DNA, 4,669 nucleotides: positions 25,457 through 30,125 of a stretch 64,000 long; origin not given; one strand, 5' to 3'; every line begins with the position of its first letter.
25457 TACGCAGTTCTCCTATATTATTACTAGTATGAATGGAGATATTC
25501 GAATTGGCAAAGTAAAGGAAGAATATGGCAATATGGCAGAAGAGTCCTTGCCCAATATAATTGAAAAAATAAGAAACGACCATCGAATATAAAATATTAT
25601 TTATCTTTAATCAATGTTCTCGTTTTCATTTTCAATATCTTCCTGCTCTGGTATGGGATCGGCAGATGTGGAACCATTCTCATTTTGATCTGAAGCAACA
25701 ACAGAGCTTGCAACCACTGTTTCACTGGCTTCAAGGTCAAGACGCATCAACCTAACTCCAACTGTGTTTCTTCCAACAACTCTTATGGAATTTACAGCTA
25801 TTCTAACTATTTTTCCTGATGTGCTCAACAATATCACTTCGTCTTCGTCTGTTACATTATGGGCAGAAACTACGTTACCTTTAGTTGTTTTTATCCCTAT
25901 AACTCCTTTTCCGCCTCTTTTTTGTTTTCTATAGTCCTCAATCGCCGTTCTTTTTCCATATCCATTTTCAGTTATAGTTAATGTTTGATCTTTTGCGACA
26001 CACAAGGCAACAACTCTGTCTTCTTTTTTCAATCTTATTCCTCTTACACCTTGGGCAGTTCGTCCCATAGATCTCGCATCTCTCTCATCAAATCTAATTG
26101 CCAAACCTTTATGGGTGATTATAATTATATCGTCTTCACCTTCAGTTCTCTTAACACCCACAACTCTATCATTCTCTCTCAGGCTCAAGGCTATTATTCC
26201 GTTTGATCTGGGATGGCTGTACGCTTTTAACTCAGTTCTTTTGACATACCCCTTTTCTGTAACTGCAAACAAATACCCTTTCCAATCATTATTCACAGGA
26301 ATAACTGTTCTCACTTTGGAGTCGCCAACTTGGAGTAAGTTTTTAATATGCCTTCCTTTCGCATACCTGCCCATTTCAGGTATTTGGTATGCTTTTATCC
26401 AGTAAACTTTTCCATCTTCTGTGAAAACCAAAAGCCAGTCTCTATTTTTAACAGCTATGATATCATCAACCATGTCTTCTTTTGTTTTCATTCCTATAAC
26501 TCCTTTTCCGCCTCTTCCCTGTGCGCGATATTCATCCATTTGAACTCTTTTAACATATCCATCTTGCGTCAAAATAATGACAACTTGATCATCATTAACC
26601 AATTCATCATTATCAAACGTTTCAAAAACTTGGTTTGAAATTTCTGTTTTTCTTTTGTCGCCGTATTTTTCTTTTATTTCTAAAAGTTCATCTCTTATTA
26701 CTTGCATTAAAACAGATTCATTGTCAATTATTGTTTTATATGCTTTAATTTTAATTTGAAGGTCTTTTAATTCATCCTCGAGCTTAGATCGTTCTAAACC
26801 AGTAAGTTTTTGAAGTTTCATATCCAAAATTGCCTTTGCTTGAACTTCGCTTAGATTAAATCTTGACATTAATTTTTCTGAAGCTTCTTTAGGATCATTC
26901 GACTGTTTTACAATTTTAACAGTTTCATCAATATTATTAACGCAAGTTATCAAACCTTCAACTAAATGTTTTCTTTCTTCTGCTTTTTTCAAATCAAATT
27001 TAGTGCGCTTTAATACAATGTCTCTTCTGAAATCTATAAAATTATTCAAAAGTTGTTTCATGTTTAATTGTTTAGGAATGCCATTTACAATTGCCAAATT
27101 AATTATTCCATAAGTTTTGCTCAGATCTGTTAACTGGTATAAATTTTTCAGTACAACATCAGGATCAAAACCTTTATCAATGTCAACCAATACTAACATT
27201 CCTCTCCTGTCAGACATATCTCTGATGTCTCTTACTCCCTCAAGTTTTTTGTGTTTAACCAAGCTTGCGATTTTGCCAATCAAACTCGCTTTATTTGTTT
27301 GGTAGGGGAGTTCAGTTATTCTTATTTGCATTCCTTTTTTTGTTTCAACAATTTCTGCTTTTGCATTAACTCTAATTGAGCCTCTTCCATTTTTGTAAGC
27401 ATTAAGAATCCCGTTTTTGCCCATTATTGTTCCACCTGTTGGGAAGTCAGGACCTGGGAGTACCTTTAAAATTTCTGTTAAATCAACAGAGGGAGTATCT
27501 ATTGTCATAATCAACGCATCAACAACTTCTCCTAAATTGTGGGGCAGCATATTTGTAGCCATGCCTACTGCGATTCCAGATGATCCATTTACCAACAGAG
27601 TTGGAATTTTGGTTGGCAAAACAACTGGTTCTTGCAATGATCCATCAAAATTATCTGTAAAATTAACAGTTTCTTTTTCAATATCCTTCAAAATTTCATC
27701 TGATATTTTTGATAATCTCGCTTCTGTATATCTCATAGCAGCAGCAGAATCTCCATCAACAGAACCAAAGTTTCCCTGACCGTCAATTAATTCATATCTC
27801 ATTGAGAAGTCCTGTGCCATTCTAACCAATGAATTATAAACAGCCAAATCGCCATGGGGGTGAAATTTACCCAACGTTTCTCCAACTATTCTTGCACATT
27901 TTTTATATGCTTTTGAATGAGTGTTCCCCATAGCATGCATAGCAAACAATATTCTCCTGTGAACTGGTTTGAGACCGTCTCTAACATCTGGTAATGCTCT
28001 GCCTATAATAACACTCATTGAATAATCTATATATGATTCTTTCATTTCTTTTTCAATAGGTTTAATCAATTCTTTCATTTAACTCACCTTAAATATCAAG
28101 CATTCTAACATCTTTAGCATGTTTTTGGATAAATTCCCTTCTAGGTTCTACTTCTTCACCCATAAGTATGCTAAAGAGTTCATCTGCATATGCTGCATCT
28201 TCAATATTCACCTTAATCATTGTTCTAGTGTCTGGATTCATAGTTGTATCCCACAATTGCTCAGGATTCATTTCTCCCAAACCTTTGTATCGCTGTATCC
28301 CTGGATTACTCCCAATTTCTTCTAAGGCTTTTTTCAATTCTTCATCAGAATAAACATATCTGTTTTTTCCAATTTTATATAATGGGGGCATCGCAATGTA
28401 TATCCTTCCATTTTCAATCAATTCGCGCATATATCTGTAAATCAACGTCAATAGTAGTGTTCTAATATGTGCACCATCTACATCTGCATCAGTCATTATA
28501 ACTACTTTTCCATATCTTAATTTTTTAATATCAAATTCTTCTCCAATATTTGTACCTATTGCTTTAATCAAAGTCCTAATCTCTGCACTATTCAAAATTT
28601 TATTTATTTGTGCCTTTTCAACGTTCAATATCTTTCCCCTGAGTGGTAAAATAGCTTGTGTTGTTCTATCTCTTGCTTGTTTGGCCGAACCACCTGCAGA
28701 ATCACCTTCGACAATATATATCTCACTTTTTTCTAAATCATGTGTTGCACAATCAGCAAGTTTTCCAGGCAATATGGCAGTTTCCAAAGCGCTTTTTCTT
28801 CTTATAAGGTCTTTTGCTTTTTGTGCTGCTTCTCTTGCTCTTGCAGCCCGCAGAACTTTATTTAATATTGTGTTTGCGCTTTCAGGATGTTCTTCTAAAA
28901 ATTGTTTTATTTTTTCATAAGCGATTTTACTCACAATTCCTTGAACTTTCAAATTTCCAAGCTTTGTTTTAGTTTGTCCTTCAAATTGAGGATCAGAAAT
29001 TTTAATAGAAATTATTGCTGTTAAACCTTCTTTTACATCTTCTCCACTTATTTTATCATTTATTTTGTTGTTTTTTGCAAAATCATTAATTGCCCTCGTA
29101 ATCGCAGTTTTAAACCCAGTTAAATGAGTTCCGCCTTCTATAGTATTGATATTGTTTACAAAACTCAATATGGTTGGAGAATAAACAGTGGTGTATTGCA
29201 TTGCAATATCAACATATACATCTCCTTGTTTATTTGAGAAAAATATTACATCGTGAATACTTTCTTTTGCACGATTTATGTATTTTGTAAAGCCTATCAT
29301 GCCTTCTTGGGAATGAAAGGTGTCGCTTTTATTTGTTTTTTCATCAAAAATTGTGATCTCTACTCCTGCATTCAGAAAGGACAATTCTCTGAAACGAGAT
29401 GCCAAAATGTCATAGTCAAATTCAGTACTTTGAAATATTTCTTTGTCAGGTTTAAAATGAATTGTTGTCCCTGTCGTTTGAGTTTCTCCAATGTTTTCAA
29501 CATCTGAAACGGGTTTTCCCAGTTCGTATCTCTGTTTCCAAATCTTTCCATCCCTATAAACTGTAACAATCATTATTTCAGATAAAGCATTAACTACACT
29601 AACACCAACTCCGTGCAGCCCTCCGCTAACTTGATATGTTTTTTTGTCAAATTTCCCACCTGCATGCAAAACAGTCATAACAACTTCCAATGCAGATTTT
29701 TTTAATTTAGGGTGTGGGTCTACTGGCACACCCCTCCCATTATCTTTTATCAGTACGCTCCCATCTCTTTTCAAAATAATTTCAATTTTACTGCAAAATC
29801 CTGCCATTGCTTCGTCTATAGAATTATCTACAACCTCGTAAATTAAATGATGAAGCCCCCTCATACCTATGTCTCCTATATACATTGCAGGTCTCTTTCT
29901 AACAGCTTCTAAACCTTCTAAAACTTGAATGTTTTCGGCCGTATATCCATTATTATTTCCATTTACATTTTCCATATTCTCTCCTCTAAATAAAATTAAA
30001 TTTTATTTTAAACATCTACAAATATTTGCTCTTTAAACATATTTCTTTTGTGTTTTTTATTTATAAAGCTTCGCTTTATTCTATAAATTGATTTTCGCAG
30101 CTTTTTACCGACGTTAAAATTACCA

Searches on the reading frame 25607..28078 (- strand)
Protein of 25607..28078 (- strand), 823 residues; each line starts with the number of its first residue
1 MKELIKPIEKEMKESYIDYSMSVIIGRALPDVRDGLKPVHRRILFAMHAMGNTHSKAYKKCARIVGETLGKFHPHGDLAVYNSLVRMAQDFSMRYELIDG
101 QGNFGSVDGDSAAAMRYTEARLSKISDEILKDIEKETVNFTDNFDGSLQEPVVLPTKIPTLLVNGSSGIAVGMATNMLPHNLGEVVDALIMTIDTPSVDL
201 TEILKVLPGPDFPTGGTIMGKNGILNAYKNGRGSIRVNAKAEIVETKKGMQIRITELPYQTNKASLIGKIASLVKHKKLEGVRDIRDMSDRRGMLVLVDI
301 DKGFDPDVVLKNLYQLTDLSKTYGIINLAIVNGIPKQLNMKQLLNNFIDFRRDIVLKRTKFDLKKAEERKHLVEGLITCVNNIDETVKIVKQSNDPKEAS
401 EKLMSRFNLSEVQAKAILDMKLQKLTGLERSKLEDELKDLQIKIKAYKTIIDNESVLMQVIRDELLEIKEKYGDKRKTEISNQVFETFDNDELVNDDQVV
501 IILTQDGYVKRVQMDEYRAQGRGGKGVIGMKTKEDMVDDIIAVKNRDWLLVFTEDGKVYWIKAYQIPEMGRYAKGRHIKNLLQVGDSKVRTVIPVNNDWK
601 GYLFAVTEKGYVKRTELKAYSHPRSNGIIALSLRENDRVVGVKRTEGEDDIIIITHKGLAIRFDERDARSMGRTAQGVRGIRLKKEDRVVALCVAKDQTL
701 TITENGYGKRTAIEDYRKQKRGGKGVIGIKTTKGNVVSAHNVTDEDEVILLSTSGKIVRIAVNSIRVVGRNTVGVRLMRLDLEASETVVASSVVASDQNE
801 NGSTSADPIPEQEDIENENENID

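Call 8: search_protein_families(library=pfam, proteins=[window:25607-28078:-], max_evalue=0.001)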
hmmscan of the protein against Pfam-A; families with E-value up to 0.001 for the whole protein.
window:25607-28078:- (823 aa): 2 families
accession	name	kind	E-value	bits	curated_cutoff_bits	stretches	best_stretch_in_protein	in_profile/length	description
PF00521.26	DNA_topoisoIV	-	5.2e-162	540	31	1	27-465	1-431/432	DNA gyrase/topoisomerase IV, subunit A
PF03989.18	DNA_gyraseA_C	-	3.1e-73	241.4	27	6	500-543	3-44/48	DNA gyrase C-terminal domain, beta-propeller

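Call 39: find_related_loci(query=window:25607-28078:-, collection=metagenome_contigs, flank=10000)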
Query window:25607-28078:- (823 aa) in metagenome_contigs; peptide patterns used: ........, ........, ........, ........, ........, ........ (x = any residue, [..] = any of these).
82 stretches matched a pattern, but none encodes a relative of the query by tblastn (E <= 1e-3).

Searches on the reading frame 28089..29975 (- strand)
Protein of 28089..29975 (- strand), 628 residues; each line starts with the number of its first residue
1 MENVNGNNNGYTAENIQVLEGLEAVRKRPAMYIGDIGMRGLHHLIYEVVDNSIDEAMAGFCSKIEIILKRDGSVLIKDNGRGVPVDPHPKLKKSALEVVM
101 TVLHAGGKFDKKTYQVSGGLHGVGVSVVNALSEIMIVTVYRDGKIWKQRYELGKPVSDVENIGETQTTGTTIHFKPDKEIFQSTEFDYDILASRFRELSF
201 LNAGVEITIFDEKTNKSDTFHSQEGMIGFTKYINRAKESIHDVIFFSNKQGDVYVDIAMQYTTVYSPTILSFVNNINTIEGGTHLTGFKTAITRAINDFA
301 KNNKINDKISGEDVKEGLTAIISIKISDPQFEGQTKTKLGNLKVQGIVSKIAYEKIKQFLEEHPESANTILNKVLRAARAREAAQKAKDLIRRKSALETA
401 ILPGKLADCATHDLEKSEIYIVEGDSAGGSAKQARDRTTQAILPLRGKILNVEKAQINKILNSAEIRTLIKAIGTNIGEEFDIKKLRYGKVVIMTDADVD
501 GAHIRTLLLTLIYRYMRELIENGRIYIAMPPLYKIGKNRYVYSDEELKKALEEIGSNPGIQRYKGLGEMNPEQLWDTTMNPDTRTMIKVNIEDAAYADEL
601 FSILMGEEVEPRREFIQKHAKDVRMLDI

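Call 8: search_protein_families(library=pfam, proteins=[window:28089-29975:-], max_evalue=0.001)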
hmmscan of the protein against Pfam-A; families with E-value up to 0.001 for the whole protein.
window:28089-29975:- (628 aa): 5 families
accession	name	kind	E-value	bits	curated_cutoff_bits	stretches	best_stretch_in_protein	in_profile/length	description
PF00204.31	DNA_gyraseB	-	1.8e-57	194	27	1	225-389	1-172/173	DNA gyrase B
PF00986.26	DNA_gyraseB_C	-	1.5e-31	108.8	29.8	1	557-617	3-63/63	DNA gyrase B subunit, carboxyl terminus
PF01751.28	Toprim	-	5.6e-21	75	23.1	1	418-529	1-95/96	Toprim domain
PF02518.31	HATPase_c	-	3.6e-15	56.8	26.4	1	40-178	5-109/111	Histidine kinase-, DNA gyrase B-, and HSP90-like ATPase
PF13589.12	HATPase_c_3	-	0.0007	20.1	25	0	44-154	6-107/137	Histidine kinase-, DNA gyrase B-, and HSP90-like ATPase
